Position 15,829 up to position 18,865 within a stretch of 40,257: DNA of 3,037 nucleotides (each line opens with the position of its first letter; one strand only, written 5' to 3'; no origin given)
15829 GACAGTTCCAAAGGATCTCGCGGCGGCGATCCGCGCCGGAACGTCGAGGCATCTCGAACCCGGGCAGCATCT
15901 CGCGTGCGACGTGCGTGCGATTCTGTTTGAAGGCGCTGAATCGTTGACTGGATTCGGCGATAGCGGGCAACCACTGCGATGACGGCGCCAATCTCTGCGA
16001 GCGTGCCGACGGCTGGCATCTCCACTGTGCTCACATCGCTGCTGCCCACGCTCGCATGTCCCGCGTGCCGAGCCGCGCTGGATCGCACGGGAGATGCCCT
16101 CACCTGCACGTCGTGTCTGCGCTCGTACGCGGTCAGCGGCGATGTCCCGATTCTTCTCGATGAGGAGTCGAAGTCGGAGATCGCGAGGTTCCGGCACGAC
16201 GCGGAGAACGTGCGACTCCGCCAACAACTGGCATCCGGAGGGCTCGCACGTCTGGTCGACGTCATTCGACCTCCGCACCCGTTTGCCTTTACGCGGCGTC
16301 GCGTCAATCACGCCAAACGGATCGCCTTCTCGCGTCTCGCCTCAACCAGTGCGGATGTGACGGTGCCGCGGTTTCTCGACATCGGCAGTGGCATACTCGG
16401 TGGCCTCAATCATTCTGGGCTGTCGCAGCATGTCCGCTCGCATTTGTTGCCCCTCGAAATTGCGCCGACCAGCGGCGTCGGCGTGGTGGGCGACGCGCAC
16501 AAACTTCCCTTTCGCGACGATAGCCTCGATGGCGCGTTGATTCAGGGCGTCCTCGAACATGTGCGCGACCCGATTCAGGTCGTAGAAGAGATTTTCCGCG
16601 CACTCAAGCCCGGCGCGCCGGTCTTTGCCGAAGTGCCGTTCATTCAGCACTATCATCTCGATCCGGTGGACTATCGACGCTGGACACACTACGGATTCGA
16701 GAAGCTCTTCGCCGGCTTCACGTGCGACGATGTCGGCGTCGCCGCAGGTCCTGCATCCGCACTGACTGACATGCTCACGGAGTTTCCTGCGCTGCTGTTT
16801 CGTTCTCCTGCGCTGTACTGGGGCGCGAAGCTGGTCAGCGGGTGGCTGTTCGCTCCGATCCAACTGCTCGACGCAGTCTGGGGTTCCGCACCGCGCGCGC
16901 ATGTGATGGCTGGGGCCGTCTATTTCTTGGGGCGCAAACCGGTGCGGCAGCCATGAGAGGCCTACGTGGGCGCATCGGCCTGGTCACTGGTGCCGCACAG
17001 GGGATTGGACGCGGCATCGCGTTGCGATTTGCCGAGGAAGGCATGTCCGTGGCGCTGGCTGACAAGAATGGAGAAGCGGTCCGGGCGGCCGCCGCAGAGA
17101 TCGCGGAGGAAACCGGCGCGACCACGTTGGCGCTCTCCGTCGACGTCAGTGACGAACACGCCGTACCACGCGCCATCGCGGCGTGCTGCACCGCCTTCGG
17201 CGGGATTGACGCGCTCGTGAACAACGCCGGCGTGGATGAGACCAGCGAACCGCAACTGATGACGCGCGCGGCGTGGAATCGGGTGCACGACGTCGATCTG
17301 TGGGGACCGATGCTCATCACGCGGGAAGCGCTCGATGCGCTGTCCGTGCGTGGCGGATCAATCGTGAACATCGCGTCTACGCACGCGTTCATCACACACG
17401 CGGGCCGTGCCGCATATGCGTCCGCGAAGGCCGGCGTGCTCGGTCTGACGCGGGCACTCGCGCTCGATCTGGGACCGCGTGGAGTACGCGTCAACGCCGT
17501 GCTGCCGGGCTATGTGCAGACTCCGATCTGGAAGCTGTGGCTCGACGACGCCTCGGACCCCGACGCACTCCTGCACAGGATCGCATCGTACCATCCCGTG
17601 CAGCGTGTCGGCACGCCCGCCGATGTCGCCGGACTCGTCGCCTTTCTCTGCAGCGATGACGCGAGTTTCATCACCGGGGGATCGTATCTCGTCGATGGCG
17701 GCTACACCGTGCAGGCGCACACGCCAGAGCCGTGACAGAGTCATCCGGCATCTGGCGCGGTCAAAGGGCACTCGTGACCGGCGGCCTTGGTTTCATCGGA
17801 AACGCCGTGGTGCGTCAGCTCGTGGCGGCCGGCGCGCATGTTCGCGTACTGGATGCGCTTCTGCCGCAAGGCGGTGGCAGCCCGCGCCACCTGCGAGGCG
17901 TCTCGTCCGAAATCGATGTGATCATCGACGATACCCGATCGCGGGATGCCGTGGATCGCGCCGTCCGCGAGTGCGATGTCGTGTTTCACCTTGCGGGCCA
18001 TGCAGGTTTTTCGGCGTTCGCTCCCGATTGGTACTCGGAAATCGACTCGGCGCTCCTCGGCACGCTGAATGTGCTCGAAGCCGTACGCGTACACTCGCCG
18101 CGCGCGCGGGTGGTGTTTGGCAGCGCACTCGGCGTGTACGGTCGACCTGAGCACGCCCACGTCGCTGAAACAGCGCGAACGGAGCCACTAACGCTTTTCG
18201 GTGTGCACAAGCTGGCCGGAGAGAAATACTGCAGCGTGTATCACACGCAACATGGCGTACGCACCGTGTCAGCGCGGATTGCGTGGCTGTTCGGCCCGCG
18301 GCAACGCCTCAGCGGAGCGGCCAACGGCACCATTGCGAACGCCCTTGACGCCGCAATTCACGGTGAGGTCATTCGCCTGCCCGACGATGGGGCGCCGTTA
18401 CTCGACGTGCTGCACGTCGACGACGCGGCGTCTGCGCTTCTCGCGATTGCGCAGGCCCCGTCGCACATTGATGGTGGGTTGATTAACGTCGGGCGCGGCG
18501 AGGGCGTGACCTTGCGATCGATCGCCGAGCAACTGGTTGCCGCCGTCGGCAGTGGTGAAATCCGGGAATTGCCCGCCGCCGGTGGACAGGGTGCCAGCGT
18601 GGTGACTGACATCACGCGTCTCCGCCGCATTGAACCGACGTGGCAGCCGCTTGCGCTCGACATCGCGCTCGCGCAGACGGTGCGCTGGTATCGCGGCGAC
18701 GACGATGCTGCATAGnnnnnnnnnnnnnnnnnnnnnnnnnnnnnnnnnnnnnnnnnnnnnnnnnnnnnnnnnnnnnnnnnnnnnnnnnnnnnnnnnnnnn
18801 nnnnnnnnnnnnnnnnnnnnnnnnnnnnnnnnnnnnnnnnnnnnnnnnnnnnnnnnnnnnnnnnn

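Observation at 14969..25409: Ten-gene, glycosyltransferase-free, translationally coupled operon embedded in the polysaccharide locus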

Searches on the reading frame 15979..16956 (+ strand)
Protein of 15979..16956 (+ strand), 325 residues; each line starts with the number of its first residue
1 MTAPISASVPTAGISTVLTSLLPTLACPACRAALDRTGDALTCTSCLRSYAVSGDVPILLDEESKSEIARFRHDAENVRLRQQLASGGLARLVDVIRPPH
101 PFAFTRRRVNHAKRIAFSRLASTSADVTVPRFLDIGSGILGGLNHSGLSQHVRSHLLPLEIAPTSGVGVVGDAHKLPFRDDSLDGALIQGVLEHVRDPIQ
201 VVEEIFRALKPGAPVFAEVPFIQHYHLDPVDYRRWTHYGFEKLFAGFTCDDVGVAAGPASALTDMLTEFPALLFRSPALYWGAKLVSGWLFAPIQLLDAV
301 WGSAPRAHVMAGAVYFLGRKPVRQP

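Call 4: search_protein_families(library=pfam, proteins=[window:15979-16956:+], max_evalue=0.01)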
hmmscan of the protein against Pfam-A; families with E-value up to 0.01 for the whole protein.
window:15979-16956:+ (325 aa): 7 families
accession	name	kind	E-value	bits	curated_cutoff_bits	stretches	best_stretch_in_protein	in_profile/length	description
PF08241.18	Methyltransf_11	-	2.4e-11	44.5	21.2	1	141-213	7-91/95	Methyltransferase domain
PF03966.22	Trm112p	-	7.6e-06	26.2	22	1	21-53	4-38/40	Trm112p-like protein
PF13649.12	Methyltransf_25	-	1.5e-05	26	27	1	169-212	51-96/97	Methyltransferase domain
PF13489.12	Methyltransf_23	-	4.2e-05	23.8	27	1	126-235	20-132/164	Methyltransferase domain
PF13847.12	Methyltransf_31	-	0.00012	22.2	27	1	170-213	60-105/145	Methyltransferase domain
PF08242.18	Methyltransf_12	-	0.00039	21.5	30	1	172-213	57-96/98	Methyltransferase domain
PF01209.24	Ubie_methyltran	-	0.00052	19.9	20.1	1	169-216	103-150/233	ubiE/COQ5 methyltransferase family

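Call 8: search_protein_families(library=ncbifam, proteins=[window:15979-16956:+], max_evalue=0.001)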
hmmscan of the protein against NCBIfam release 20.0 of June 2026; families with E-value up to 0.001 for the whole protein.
window:15979-16956:+ (325 aa): 6 families
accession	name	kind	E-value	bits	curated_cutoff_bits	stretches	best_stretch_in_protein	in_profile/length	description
NF045667.1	MTase_DVU1556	equivalog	1.6e-05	24.5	155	1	168-213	70-115/213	DVU_1556 family methyltransferase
NF001241.0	PRK00216.1-2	equivalog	8e-05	22.4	327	1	169-214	99-144/231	demethylmenaquinone methyltransferase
NF001243.0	PRK00216.1-4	equivalog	0.00015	21.2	235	1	169-216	103-150/237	demethylmenaquinone methyltransferase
TIGR02752.1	MenG_heptapren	equivalog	0.00017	21.2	419.85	1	170-215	102-147/231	demethylmenaquinone methyltransferase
NF041537.1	ArsM_AhpD_UU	exception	0.00023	20.1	510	1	171-213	134-176/345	arsenite methyltransferase/AhpD domain selenoprotein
NF047649.1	MTase_UXPK_star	exception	0.00043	19.4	460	1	150-214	116-178/283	methyltransferase/UXPK-star double selenoprotein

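Call 42: search_solved_structures(query=window:15979-16956:+, max_evalue=0.01)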
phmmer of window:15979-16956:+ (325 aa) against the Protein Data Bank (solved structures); distinct sequences matched with E-value up to 0.01: 10.
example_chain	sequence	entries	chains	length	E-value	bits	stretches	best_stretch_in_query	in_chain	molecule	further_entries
6f5z_A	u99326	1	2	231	8.1e-07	31.8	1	169-271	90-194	24-sterol C-methyltransferase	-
3sm3_A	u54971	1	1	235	7.7e-06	28.5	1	170-237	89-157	SAM-dependent methyltransferases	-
2kpi_A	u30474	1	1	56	0.0001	24.9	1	20-65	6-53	Uncharacterized protein SCO3027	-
3cc8_A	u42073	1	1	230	0.00022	23.8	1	170-240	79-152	Putative methyltransferase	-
1vlm_A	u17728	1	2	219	0.0025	20.3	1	159-215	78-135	SAM-dependent methyltransferase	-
6uv6_A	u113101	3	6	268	0.0057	19.1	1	171-223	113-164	D-glucose O-methyltransferase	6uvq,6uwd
8zc8_A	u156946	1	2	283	0.0077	18.7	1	150-216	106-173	MitM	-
2p8j_A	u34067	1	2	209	0.008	18.6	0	171-213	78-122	S-adenosylmethionine-dependent methyltransferase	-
21zq_A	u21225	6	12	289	0.008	18.6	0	150-216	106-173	MitM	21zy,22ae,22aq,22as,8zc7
4krh_A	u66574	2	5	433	0.0097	18.4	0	130-224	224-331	Phosphoethanolamine N-methyltransferase 2 | Phospholethanolamine N-methyltransferase 2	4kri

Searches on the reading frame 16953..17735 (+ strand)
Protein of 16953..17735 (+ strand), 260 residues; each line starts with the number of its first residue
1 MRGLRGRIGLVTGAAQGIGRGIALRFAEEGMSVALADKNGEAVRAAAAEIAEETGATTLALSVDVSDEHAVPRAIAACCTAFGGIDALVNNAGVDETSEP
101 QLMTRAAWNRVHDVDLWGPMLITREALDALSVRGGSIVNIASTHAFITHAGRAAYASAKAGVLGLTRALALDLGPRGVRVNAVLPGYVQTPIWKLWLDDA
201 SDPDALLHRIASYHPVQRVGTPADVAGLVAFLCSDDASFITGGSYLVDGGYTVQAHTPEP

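Call 4: search_protein_families(library=pfam, proteins=[window:16953-17735:+], max_evalue=0.01)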
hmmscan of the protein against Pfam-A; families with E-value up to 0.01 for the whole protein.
window:16953-17735:+ (260 aa): 5 families
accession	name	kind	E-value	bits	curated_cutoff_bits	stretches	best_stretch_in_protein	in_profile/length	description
PF13561.12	adh_short_C2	-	2.6e-67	227.3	27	1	13-252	1-236/236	Enoyl-(Acyl carrier protein) reductase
PF00106.31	adh_short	-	1.3e-52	178.6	26.6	1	10-195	4-189/195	short chain dehydrogenase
PF08659.16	KR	-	4.2e-12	46.8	22.6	1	10-161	4-155/180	KR domain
PF23441.1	SDR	-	4.3e-12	46.4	27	1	10-250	11-254/258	SDR-like rossmann domain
PF02737.24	3HCDH_N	-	0.0017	18.7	22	1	18-58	10-50/180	3-hydroxyacyl-CoA dehydrogenase, NAD binding domain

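Call 8: search_protein_families(library=ncbifam, proteins=[window:16953-17735:+], max_evalue=0.001)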
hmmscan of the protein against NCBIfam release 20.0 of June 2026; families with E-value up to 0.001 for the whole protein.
window:16953-17735:+ (260 aa): 231 families (the best 25 are shown)
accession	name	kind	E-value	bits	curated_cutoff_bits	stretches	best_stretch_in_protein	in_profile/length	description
NF005469.0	PRK07063.1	equivalog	2.3e-67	227.3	306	1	3-256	4-259/260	SDR family oxidoreductase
NF005559.1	PRK07231.1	subfamily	1.3e-66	224.7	215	1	4-253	2-249/249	glucose 1-dehydrogenase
NF004791.0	PRK06138.1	equivalog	2e-64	217.3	312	1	4-253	3-251/252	SDR family oxidoreductase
NF052558.1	MBtsdlDhBudC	equivalog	4.8e-63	213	270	1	6-258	3-248/250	meso-2,3-butanediol dehydrogenase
NF009093.0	PRK12429.1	subfamily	5.3e-61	206.2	258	1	4-254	3-259/259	3-hydroxybutyrate dehydrogenase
NF004198.0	PRK05653.1-3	equivalog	1.8e-60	204.4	296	1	4-252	5-247/248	3-oxoacyl-ACP reductase FabG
NF005067.0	PRK06484.1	equivalog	1.8e-59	201.7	713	1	5-254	8-254/524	short chain dehydrogenase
NF009466.0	PRK12826.1-2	subfamily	2e-58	197.8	222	1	7-253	4-246/248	3-oxoacyl-ACP reductase FabG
NF006121.0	PRK08265.1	subfamily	4.6e-57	193.5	294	1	1-253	2-247/263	short chain dehydrogenase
TIGR01830.1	3oxo_ACP_reduc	equivalog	3.7e-56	190.5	297.75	1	10-250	2-237/239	3-oxoacyl-[acyl-carrier-protein] reductase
NF004818.0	PRK06172.1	equivalog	3.7e-55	187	336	1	4-253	5-252/253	SDR family oxidoreductase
NF053701.1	CsHdxCHCADhChcB2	equivalog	9.4e-55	185.8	350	1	5-253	2-244/245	cis-4-hydroxycyclohexanecarboxylate dehydrogenase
TIGR01963.1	PHB_DH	subfamily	2e-54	184.6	307.05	1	7-254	2-255/255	3-hydroxybutyrate dehydrogenase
NF005853.0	PRK07774.1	equivalog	3e-54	184.1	303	1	4-253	4-248/250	SDR family oxidoreductase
NF005681.0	PRK07478.1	subfamily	3.6e-54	183.8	267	1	1-254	1-252/254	SDR family oxidoreductase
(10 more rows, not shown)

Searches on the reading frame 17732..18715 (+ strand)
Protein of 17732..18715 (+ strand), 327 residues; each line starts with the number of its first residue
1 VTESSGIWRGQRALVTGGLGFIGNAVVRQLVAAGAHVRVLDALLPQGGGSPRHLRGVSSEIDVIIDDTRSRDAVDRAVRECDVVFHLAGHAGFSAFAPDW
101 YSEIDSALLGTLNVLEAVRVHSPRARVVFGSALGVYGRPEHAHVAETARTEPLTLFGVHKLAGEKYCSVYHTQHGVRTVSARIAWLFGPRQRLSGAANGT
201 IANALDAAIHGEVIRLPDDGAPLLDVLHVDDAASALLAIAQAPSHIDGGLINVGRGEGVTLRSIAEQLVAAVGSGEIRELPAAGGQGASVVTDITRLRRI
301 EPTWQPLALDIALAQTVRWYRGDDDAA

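Call 4: search_protein_families(library=pfam, proteins=[window:17732-18715:+], max_evalue=0.01)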
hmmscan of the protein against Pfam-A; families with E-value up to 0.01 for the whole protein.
window:17732-18715:+ (327 aa): 10 families
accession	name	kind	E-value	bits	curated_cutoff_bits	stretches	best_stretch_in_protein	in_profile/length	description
PF01370.27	Epimerase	-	7.9e-39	133.9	20.9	1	13-254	1-240/240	NAD dependent epimerase/dehydratase family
PF16363.11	GDP_Man_Dehyd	-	8.6e-25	88.3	27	1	14-274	1-268/332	GDP-mannose 4,6 dehydratase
PF01073.25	3Beta_HSD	-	1.2e-13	51.2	22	1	14-140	1-124/280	3-beta hydroxysteroid dehydrogenase/isomerase family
PF04321.23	RmlD_sub_bind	-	8.6e-07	28.7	27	1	12-191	2-156/287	RmlD substrate binding domain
PF08659.16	KR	-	1.7e-06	28.5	22.6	1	14-145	4-150/180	KR domain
PF13460.12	NAD_binding_10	-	2.2e-06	28.1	27.2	1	17-141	1-108/184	NAD(P)H-binding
PF00106.31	adh_short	-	4.7e-06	26.7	26.6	1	12-128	2-132/195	short chain dehydrogenase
PF02719.21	Polysacc_synt_2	-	9.4e-06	25.4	20.2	1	14-120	2-117/293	Polysaccharide biosynthesis protein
PF05368.20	NmrA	-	0.0016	18.5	27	0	12-89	4-78/298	NmrA-like family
PF07993.18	NAD_binding_4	-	0.0079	15.8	20.1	0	72-151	80-155/258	Male sterility protein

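Call 8: search_protein_families(library=ncbifam, proteins=[window:17732-18715:+], max_evalue=0.001)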
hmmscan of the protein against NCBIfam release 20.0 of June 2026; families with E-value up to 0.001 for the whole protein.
window:17732-18715:+ (327 aa): 35 families (the best 25 are shown)
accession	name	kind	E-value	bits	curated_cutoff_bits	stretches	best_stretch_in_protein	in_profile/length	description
TIGR04180.1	EDH_00030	hypoth_equivalog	7.9e-26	90.8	475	1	14-273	2-257/297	NAD-dependent 4,6-dehydratase LegB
TIGR01181.1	dTDP_gluc_dehyt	equivalog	3.3e-25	88.9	365.1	1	13-324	2-315/321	dTDP-glucose 4,6-dehydratase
TIGR01179.1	galE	equivalog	1.9e-23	82.8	262.3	1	13-320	2-325/332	UDP-glucose 4-epimerase GalE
TIGR03466.1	HpnA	hypoth_equivalog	6.5e-17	61.4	367.65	1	12-160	2-142/327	hopanoid-associated sugar epimerase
NF042422.1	oxyalk_red_OleD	equivalog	7.2e-16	58.4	580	1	12-278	2-256/329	2-alkyl-3-oxoalkanoate reductase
TIGR02197.1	heptose_epim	equivalog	2.3e-15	56.6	274.6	1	14-277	2-266/316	ADP-glyceromanno-heptose 6-epimerase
NF047922.1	GDPFucSynFcl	equivalog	2.4e-14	53.5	500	1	155-320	133-301/308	GDP-L-fucose synthase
NF043036.1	ErythonDh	equivalog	1.7e-13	50.5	325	1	13-173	3-166/321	D-erythronate dehydrogenase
TIGR01777.1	yfcH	hypoth_equivalog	2.7e-13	50.1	207.35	1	14-283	2-252/292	TIGR01777 family oxidoreductase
NF042423.1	oxyalk_red_Shew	equivalog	1.4e-12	47.3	580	1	11-241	9-222/331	2-alkyl-3-oxoalkanoate reductase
NF041293.1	G6PDh_Azf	equivalog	1.6e-10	40.8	400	1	13-186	5-182/252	NAD-dependent glucose-6-phosphate dehydrogenase Azf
NF050030.1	thlkprotThyD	equivalog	4.8e-10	39.1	400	1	14-158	4-149/305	thylakoid membrane protein ThyD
NF007956.0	PRK10675.1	subfamily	8.7e-10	38.2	394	1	12-165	2-158/338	UDP-glucose 4-epimerase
NF011728.1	PRK15181.1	equivalog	6.9e-09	35.1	760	1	11-239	16-248/348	Vi polysaccharide biosynthesis UDP-N-acetylglucosaminuronic acid C-4 epimerase TviC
TIGR02622.1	CDP_4_6_dhtase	equivalog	2e-08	33.8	278.45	1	7-128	1-125/352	CDP-glucose 4,6-dehydratase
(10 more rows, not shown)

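Call 29: search_solved_structures(query=window:17732-18715:+, max_evalue=1e-10, show_alignments=2)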
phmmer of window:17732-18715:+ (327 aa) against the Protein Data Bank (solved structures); distinct sequences matched with E-value up to 1e-10: 50.
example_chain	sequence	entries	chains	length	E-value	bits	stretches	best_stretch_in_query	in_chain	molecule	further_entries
6wj9_A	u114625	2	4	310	9.3e-32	113.7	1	10-268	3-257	NAD-dependent epimerase/dehydratase family protein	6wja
6wjb_A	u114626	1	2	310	5.7e-31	111.1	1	10-268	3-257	NAD-dependent epimerase/dehydratase family protein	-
2p5u_A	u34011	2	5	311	1.8e-27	99.6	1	12-319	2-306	UDP-glucose 4-epimerase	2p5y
7ys8_A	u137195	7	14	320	8.2e-25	90.9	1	12-321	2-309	UDP-glucose 4-epimerase | UDP-glucose 4-epimerase along with EC 5.1.3.2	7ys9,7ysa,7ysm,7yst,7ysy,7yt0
4zrm_A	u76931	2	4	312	4e-23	85.3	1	13-321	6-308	UDP-glucose 4-epimerase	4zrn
6dnt_A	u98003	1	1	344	1.5e-21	80.2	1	10-320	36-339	NAD-dependent epimerase/dehydratase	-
8rdi_A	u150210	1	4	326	3.1e-21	79.1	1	12-268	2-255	SDR family NAD(P)-dependent oxidoreductase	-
6zlj_A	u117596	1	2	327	4.2e-21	78.7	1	12-296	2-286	Epimerase domain-containing protein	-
3icp_A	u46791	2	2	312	6.7e-21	78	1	12-287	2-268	NAD-dependent epimerase/dehydratase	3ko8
3aw9_A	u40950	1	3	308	7.8e-21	77.8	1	12-287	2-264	NAD-dependent epimerase/dehydratase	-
8rdg_A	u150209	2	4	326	8.2e-21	77.7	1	12-268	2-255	SDR family NAD(P)-dependent oxidoreductase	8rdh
6zl6_A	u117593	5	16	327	1.1e-20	77.3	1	12-296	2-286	Epimerase domain-containing protein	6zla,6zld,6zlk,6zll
4lk3_A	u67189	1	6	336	1.6e-18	70.2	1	11-322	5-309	UDP-glucuronic acid decarboxylase 1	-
2b69_A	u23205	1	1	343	2.1e-18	69.8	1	11-322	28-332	UDP-glucuronate decarboxylase 1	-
4gll_A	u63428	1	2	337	2.2e-18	69.8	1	11-322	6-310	UDP-glucuronic acid decarboxylase 1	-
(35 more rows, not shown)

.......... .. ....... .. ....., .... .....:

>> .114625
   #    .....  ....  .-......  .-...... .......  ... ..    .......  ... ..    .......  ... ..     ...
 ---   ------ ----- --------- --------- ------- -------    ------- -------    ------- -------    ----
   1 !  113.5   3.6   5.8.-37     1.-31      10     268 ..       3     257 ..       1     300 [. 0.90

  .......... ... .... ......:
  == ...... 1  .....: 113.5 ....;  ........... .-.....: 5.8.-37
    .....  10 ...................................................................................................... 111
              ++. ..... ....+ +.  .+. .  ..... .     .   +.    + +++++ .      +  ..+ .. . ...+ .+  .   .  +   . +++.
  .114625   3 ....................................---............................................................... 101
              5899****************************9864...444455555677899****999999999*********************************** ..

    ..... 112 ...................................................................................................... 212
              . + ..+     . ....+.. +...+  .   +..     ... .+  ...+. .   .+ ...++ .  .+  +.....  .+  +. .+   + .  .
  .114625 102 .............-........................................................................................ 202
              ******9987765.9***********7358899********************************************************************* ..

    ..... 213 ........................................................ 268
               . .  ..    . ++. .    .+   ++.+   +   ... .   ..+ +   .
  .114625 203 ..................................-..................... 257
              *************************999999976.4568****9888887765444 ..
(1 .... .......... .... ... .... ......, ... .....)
